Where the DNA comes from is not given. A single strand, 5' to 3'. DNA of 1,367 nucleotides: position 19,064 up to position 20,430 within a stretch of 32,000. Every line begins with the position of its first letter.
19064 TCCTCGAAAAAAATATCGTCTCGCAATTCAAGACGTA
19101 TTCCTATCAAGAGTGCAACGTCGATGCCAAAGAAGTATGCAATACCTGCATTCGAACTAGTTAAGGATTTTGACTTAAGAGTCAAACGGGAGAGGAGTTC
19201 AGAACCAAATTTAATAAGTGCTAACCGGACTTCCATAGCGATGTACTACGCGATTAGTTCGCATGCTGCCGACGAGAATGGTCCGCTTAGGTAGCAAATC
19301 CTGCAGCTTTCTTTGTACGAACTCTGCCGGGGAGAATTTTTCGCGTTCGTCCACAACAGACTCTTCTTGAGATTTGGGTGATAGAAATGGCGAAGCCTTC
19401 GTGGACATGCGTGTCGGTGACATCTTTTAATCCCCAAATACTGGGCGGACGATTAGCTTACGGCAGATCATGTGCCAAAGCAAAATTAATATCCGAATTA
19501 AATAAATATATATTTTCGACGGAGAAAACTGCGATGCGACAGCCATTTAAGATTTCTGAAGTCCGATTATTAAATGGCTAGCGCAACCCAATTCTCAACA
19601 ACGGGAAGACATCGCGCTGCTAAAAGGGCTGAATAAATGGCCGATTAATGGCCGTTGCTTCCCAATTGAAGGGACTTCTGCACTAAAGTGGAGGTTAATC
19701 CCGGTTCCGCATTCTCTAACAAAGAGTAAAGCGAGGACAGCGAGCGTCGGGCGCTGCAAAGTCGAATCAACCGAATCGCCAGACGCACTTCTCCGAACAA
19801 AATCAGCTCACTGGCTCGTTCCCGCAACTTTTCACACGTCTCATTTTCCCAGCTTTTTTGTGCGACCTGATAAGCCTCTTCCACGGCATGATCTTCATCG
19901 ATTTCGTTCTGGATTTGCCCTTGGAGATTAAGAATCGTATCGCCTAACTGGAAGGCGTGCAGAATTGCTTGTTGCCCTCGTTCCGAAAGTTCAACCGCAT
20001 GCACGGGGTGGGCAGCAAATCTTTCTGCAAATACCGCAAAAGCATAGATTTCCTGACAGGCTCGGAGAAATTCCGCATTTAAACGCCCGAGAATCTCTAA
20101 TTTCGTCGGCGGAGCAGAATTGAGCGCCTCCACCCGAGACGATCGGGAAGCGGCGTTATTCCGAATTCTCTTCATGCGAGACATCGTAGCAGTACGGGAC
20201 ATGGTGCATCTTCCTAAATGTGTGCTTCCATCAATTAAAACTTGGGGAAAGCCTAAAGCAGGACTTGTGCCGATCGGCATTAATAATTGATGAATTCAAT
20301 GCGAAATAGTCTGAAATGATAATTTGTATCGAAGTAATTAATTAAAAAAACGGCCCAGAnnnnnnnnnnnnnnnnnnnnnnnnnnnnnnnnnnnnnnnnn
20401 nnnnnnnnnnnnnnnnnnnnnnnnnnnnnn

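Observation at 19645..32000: Integrated hypothesis: a CHASE3 phosphorelay to NtrC-like activator to sigma-54 module controlling a cyclic glucan plus Tyr-rich peptide envelope system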

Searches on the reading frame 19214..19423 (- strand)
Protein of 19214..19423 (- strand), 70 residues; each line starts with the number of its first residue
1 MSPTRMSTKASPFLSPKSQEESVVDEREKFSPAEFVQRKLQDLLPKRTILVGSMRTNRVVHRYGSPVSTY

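Call 18: search_protein_families(library=pfam, proteins=[window:19214-19423:-], max_evalue=0.01)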
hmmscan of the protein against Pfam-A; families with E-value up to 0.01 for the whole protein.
window:19214-19423:- (70 aa): 0 families

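Call 77: find_homologous_proteins(query=A2, max_evalue=0.001)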
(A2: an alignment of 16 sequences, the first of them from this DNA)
Query A2 (16 sequences) (70 aa, profile of the alignment): 331 proteins with E <= 0.001 among 687 candidates; the best 120 are listed.
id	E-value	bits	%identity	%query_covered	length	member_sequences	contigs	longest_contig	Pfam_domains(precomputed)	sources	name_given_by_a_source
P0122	1.0e-17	81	-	-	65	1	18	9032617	-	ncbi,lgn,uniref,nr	ncbi:hypothetical protein GobsT_47640 [Gemmata obscuriglobus]|uniref:Uncharacterized protein n=1 Tax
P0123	1.5e-17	81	30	56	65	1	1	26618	-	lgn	-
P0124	2.9e-17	80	-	-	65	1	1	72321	-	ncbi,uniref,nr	ncbi:hypothetical protein R5W23_001995 [Gemmata sp. JC673]|uniref:Uncharacterized protein n=1 Tax=Ge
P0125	7.2e-17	78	45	41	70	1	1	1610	-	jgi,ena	-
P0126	7.8e-17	78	36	50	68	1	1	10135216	-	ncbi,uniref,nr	ncbi:hypothetical protein [Gemmata massiliana]|uniref:hypothetical protein n=1 Tax=Gemmata massilian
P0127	9.1e-17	78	100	100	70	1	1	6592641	-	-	-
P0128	1.3e-16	78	30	77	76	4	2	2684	-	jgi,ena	-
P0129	3.0e-16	77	35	64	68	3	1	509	-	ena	-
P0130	4.8e-16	76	-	-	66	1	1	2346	-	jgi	jgi:hypothetical protein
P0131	5.2e-16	76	35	64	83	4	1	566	-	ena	-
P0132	6.7e-16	75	25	73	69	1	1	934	-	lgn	-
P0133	6.9e-16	75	38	69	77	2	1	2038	-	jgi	-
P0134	7.0e-16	75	32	66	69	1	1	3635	-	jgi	jgi:hypothetical protein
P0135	7.0e-16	75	31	67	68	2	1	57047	-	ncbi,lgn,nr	ncbi:MAG TPA: hypothetical protein VHR66_21830 [Gemmataceae bacterium]|nr:hypothetical protein [Gemm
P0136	7.0e-16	75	-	-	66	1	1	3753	-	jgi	jgi:hypothetical protein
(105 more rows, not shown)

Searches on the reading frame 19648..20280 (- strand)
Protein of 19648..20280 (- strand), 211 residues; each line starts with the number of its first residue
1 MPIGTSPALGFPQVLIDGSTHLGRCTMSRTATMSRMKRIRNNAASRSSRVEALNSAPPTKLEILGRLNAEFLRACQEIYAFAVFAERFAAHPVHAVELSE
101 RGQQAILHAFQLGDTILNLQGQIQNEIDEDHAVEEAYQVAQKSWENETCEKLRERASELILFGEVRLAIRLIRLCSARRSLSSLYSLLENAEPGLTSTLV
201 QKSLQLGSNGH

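Call 7: search_protein_families(library=pfam, proteins=[window:19648-20280:-], max_evalue=0.01)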
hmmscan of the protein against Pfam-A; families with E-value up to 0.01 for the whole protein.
window:19648-20280:- (211 aa): 0 families

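Call 8: search_protein_families(library=ncbifam, proteins=[window:19648-20280:-], max_evalue=0.01)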
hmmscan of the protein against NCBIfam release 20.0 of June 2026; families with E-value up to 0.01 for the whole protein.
window:19648-20280:- (211 aa): 0 families
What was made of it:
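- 19645..20202 (-): 185-aa protein with no family match, at the tail of the kinase operon. No Pfam or NCBIfam hit (calls 7, 8).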
